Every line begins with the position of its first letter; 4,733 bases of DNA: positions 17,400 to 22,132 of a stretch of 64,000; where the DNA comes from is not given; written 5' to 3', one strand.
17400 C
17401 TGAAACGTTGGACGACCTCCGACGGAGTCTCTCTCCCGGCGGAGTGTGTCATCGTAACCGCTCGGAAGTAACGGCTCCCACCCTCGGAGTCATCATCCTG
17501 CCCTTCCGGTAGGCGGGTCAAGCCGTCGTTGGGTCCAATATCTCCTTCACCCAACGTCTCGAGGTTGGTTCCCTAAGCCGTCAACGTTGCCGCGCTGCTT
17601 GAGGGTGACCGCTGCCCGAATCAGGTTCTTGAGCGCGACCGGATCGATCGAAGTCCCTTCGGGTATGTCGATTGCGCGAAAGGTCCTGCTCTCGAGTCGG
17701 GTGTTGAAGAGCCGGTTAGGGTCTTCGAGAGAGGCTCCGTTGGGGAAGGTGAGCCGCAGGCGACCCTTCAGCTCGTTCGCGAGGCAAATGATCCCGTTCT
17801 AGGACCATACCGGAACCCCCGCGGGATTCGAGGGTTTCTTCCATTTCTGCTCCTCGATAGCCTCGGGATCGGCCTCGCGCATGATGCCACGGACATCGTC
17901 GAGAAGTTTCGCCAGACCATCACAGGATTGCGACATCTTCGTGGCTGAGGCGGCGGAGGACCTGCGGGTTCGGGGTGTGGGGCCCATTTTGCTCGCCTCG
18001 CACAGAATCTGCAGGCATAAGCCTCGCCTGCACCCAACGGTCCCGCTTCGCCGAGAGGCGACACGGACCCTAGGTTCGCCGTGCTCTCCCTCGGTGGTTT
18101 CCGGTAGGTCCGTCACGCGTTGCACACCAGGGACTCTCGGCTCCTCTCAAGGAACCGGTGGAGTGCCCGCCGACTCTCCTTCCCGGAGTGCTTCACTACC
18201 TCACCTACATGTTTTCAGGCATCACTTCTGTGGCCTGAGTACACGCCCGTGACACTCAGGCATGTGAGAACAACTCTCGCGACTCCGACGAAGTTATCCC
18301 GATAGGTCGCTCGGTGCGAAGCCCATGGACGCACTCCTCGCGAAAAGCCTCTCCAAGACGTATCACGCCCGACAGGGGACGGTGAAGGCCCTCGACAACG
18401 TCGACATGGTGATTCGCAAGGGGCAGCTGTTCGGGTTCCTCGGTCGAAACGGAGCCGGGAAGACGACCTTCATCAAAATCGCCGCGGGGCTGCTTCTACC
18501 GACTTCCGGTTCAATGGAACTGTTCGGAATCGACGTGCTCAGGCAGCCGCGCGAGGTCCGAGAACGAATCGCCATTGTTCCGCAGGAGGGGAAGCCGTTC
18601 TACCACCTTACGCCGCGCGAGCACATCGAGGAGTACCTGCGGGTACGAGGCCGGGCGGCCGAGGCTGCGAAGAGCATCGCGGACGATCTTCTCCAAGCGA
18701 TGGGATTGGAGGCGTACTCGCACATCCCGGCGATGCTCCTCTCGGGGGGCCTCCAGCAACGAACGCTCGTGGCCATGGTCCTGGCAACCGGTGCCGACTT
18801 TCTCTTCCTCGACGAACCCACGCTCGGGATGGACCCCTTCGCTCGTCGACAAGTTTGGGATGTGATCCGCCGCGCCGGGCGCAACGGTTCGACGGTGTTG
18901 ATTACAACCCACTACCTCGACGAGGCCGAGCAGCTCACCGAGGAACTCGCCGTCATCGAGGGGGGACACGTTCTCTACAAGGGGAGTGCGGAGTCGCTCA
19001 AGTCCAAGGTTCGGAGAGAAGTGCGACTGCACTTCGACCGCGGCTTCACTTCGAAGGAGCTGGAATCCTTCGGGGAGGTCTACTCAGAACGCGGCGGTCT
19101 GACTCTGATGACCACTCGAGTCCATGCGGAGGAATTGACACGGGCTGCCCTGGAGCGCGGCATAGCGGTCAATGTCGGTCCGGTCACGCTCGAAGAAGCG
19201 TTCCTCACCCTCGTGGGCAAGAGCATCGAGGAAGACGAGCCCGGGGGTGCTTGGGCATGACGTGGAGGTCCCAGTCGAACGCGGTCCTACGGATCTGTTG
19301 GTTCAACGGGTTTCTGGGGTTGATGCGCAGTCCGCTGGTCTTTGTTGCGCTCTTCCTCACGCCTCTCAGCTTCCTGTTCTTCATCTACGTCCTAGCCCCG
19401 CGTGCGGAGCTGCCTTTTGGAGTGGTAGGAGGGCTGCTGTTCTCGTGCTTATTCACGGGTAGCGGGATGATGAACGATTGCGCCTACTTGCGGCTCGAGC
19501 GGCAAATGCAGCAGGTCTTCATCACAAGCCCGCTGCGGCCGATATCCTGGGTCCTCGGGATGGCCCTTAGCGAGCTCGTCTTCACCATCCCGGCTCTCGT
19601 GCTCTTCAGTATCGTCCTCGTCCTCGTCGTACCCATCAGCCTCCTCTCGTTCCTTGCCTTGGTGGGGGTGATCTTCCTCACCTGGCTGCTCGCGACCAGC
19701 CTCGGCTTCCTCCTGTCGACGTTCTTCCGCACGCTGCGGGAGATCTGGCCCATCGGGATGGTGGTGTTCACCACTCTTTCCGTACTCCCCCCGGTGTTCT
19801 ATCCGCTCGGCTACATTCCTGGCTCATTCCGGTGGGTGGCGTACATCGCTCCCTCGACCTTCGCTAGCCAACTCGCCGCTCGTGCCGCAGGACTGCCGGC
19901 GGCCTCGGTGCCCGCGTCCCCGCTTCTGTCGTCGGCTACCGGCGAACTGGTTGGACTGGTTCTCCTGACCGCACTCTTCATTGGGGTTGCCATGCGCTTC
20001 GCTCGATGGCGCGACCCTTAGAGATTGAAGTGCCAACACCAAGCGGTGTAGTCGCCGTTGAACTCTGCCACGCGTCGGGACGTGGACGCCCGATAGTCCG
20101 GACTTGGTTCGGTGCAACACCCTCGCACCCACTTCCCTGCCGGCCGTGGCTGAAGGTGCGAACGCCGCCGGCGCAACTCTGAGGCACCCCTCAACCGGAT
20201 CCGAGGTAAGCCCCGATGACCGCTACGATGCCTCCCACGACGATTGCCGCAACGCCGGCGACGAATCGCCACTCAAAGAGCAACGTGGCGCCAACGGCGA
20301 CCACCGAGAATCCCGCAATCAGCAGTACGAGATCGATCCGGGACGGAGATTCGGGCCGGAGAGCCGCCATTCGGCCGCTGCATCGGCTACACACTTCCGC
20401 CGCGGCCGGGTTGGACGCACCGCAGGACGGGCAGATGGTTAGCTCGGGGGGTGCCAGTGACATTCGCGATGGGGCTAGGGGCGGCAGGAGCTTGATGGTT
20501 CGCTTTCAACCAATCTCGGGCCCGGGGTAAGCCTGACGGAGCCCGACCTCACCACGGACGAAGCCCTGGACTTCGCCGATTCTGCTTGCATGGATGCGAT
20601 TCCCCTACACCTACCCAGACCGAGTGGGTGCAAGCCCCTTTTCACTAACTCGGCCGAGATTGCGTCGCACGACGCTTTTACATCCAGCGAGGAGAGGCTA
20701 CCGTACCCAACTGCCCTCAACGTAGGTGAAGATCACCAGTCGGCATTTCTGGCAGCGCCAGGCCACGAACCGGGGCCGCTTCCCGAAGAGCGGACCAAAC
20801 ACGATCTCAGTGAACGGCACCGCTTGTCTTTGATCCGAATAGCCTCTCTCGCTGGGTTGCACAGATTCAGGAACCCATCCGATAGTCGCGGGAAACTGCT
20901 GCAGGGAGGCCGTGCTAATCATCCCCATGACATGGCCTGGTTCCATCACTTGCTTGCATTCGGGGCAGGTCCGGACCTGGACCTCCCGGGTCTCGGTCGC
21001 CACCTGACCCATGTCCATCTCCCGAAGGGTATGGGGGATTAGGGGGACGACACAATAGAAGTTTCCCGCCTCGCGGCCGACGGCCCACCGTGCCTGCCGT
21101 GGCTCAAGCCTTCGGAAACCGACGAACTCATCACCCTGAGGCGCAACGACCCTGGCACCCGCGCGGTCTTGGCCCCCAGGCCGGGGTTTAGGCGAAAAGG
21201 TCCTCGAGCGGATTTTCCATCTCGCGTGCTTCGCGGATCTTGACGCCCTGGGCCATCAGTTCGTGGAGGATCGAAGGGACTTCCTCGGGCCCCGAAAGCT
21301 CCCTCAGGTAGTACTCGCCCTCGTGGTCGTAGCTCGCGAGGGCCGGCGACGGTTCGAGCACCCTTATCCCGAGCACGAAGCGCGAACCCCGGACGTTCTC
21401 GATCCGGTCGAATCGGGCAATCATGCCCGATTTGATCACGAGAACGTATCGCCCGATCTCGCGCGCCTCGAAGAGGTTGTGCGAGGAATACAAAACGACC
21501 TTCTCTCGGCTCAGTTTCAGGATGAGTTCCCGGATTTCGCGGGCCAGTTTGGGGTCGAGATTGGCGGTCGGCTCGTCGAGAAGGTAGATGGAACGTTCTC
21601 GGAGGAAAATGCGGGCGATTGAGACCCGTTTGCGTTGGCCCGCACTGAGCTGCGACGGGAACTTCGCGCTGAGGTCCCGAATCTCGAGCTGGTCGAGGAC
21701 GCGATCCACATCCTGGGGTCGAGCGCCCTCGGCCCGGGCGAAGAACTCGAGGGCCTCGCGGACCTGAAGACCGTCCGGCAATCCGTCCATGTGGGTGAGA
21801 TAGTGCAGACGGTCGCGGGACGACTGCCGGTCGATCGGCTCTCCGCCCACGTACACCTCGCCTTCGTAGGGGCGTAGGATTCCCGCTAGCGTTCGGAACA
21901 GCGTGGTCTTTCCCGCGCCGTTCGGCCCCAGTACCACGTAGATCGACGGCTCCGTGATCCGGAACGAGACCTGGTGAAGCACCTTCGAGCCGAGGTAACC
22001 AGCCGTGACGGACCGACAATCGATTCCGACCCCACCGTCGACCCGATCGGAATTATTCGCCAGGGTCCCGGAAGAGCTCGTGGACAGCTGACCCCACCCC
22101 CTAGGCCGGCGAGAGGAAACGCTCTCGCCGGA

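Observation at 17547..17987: DUF1801 (YdhG-like) gene split by a single in-frame amber codon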

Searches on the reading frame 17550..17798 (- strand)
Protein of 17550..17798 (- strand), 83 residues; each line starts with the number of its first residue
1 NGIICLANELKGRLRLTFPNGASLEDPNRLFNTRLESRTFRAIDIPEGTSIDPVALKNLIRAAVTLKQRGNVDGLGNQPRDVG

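Call 6: search_protein_families(library=pfam, proteins=[window:17550-17798:-], max_evalue=1)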
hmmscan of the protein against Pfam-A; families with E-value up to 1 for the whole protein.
seq(83 aa): 1 family
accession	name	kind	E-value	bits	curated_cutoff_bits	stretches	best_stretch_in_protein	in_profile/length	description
PF08818.16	DUF1801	-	4.5e-07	30.6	27.2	1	11-64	33-85/85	Domain of unknown function (DU1801)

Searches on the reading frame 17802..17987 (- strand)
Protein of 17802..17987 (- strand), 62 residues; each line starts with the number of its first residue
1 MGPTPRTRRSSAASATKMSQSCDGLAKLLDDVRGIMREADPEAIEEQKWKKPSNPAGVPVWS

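Call 6: search_protein_families(library=pfam, proteins=[window:17802-17987:-], max_evalue=1)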
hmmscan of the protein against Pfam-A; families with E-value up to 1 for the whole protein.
seq(62 aa): 1 family
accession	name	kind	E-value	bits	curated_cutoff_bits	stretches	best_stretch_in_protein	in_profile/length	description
PF08818.16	DUF1801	-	0.018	15.9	27.2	1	28-53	4-29/85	Domain of unknown function (DU1801)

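Call 20: list_cluster_members(proteins=[P0027, window:17802-17987:-, window:16635-17468:+, window:18325-19257:+])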
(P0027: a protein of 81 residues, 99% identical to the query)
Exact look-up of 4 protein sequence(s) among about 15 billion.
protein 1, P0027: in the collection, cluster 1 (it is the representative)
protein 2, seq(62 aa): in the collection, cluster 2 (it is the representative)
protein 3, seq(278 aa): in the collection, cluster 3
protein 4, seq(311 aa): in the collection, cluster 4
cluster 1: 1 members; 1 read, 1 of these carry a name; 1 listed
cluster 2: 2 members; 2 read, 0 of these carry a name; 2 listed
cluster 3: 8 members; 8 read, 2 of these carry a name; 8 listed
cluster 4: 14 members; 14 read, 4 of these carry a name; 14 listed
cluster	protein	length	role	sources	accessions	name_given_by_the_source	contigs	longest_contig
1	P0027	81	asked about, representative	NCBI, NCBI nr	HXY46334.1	MAG TPA: DUF1801 domain-containing protein [Thermoplasmata archaeon] | DUF1801 domain-containing protein [Thermoplasmata archaeon]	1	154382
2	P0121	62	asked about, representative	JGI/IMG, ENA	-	-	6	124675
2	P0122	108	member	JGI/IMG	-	-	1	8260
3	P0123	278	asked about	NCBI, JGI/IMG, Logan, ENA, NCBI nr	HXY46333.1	MAG TPA: methyltransferase domain-containing protein [Thermoplasmata archaeon] | methyltransferase domain-containing protein [Thermoplasmata archaeon]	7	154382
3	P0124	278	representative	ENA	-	-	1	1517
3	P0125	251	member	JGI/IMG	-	SAM-dependent methyltransferase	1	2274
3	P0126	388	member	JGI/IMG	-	-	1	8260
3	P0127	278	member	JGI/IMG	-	-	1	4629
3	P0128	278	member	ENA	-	-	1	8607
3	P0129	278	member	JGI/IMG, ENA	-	-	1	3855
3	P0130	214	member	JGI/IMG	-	-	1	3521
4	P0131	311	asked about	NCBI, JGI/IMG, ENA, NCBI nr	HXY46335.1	MAG TPA: ABC transporter ATP-binding protein [Thermoplasmata archaeon] | ABC transporter ATP-binding protein [Thermoplasmata archaeon]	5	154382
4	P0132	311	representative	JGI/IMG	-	-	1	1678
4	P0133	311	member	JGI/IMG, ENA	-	ABC-2 type transport system ATP-binding protein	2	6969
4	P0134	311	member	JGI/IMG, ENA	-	ABC-2 type transport system ATP-binding protein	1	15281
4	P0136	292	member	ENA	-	-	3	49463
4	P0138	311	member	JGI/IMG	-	-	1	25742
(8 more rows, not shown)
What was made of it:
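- NCBI annotates the C-terminal half as a protein (call 20).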

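Call 21: find_encoding_contigs(protein=window:17802-17987:-, flank=2500, max_places=10)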
Protein seq(62 aa) (62 aa): 11 contigs read that carry it; 4 places shown.
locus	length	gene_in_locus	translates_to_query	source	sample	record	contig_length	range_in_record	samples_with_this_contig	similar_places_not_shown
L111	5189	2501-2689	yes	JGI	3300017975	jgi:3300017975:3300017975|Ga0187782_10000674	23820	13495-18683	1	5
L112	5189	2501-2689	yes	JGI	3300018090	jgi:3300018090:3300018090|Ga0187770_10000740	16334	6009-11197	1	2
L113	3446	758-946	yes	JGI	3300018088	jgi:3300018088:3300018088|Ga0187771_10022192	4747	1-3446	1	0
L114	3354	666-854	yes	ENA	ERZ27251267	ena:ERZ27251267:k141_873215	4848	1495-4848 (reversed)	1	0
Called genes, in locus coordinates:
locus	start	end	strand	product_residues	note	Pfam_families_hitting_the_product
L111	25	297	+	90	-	-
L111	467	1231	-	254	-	PF01061:ABC2_membrane, PF12698:ABC2_membrane_3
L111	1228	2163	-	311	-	PF00005:ABC_tran, PF13304:AAA_21 (weak)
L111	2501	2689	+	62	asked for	-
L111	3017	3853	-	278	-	PF01209:Ubie_methyltran, PF13489:Methyltransf_23, PF24675:NpmA (weak), PF08241:Methyltransf_11, PF08242:Methyltransf_12, PF13649:Methyltransf_25, PF13847:Methyltransf_31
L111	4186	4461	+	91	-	-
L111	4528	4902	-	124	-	-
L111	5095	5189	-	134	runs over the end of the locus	PF00903:Glyoxalase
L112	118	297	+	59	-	-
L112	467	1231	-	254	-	PF01061:ABC2_membrane, PF12698:ABC2_membrane_3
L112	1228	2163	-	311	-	PF00005:ABC_tran, PF13304:AAA_21 (weak)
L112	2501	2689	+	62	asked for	-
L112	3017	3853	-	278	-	PF01209:Ubie_methyltran, PF13489:Methyltransf_23, PF24675:NpmA (weak), PF08241:Methyltransf_11, PF08242:Methyltransf_12, PF13649:Methyltransf_25, PF13847:Methyltransf_31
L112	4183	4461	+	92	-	-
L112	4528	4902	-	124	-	-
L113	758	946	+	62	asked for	-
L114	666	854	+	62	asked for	-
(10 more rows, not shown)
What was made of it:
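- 17802..17987 (-): N-terminal part of the broken DUF1801 gene: ATG 17987-17985 plus 61 further codons, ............GVPVWS. This exact 62-aa product is called on 11 public contigs (calls 20, 21).
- Tried and rejected: Those came from the exact-protein look-up instead (call 21).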

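Call 34: find_encoding_contigs(protein=P0138, flank=2500, max_places=4)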
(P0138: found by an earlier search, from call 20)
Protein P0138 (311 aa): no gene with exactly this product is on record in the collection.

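Call 35: find_encoding_contigs(protein=P0136, flank=2500, max_places=4)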
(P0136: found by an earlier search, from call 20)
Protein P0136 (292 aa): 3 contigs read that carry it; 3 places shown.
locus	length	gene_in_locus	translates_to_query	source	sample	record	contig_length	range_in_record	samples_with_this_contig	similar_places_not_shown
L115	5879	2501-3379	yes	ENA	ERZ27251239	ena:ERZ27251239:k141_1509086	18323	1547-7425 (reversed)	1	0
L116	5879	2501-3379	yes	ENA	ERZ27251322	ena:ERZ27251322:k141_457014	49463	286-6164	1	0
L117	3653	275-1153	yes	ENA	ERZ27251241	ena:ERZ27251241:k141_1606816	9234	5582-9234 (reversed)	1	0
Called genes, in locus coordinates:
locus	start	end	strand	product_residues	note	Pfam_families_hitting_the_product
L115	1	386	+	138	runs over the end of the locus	-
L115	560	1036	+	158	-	-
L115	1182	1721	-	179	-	PF15956:DUF4760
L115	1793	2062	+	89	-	-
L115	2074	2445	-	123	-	-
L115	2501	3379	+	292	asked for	PF00005:ABC_tran, PF13304:AAA_21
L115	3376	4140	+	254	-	PF01061:ABC2_membrane, PF12698:ABC2_membrane_3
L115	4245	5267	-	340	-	-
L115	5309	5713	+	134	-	PF00903:Glyoxalase, PF12681:Glyoxalase_2 (weak), PF18029:Glyoxalase_6 (weak)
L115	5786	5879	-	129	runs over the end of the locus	PF00903:Glyoxalase, PF18029:Glyoxalase_6 (weak), PF22677:Ble-like_N (weak)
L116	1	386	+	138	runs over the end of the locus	-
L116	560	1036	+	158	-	-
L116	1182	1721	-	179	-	PF15956:DUF4760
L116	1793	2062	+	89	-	-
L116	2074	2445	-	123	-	-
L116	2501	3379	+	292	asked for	PF00005:ABC_tran, PF13304:AAA_21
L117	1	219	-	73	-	?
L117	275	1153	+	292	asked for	PF00005:ABC_tran, PF13304:AAA_21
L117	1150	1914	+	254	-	PF01061:ABC2_membrane, PF12698:ABC2_membrane_3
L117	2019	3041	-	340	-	-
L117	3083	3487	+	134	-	PF00903:Glyoxalase, PF12681:Glyoxalase_2 (weak), PF18029:Glyoxalase_6 (weak)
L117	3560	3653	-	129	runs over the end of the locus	PF00903:Glyoxalase, PF18029:Glyoxalase_6 (weak), PF22677:Ble-like_N (weak)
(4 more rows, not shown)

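Call 36: find_encoding_contigs(protein=P0134, flank=2500, max_places=4)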
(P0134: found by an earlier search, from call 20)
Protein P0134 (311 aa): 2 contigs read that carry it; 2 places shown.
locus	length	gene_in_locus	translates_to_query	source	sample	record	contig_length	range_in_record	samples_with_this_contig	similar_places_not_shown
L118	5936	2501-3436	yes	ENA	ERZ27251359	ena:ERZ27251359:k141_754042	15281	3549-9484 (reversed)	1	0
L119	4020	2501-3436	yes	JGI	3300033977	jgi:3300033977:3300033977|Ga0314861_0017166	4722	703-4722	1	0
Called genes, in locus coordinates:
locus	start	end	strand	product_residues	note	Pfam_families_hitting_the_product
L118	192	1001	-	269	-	PF23441:SDR, PF00106:adh_short, PF08659:KR, PF13561:adh_short_C2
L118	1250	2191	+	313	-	PF01370:Epimerase, PF05368:NmrA, PF13460:NAD_binding_10, PF16363:GDP_Man_Dehyd (faint)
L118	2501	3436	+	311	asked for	PF00005:ABC_tran, PF13304:AAA_21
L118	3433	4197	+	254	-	PF01061:ABC2_membrane, PF12698:ABC2_membrane_3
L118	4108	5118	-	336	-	-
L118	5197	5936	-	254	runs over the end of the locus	PF01061:ABC2_membrane, PF12698:ABC2_membrane_3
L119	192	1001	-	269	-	PF23441:SDR, PF00106:adh_short, PF08659:KR, PF13561:adh_short_C2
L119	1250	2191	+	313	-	PF01370:Epimerase, PF05368:NmrA, PF13460:NAD_binding_10, PF16363:GDP_Man_Dehyd (faint)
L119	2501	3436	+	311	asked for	PF00005:ABC_tran, PF13304:AAA_21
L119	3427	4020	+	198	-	?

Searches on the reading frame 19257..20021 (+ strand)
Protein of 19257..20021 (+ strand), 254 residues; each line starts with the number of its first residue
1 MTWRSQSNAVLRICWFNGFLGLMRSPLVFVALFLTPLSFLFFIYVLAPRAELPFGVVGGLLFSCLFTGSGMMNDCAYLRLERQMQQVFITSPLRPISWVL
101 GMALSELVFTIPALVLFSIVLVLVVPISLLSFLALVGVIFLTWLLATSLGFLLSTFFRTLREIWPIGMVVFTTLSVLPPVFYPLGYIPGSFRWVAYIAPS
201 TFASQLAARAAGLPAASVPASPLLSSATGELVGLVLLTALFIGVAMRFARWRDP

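Call 46: search_protein_families(library=pfam, proteins=[window:19257-20021:+], max_evalue=0.001)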
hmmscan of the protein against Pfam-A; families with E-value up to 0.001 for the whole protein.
window:19257-20021:+ (254 aa): 2 families
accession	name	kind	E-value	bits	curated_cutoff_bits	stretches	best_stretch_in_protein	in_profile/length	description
PF01061.29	ABC2_membrane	-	4.1e-16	59.6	26.9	1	11-203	3-202/211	ABC-2 type transporter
PF12698.13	ABC2_membrane_3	-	4.9e-09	36.2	31.6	1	57-245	165-345/347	ABC-2 family transporter protein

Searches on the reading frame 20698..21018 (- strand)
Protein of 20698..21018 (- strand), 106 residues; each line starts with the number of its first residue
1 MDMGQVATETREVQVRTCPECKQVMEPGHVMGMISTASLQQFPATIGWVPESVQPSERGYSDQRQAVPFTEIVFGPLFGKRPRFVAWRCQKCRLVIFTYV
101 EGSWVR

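Call 48: search_protein_families(library=pfam, proteins=[window:20698-21018:-], max_evalue=0.00001)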
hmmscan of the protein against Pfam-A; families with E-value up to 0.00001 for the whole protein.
window:20698-21018:- (106 aa): 1 family
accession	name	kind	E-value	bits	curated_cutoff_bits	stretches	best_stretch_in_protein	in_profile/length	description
PF20097.4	DUF6487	-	7.4e-09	36.3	24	1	18-99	1-65/67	Domain of unknown function (DUF6487)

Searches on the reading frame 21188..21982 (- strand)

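Call 46: search_protein_families(library=pfam, proteins=[window:21188-21982:-], max_evalue=0.001)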
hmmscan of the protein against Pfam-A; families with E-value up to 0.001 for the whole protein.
window:21188-21982:- (264 aa): 3 families
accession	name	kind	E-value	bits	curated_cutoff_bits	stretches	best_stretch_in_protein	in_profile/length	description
PF00005.33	ABC_tran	-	5.5e-31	108.4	25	1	2-140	1-137/137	ABC transporter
PF13304.12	AAA_21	-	9.9e-14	52.5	27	2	111-171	237-301/304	AAA domain, putative AbiEii toxin, Type IV TA system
PF02463.25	SMC_N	-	2.7e-07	30.7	40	0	89-169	120-198/220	RecF/RecN/SMC N terminal domain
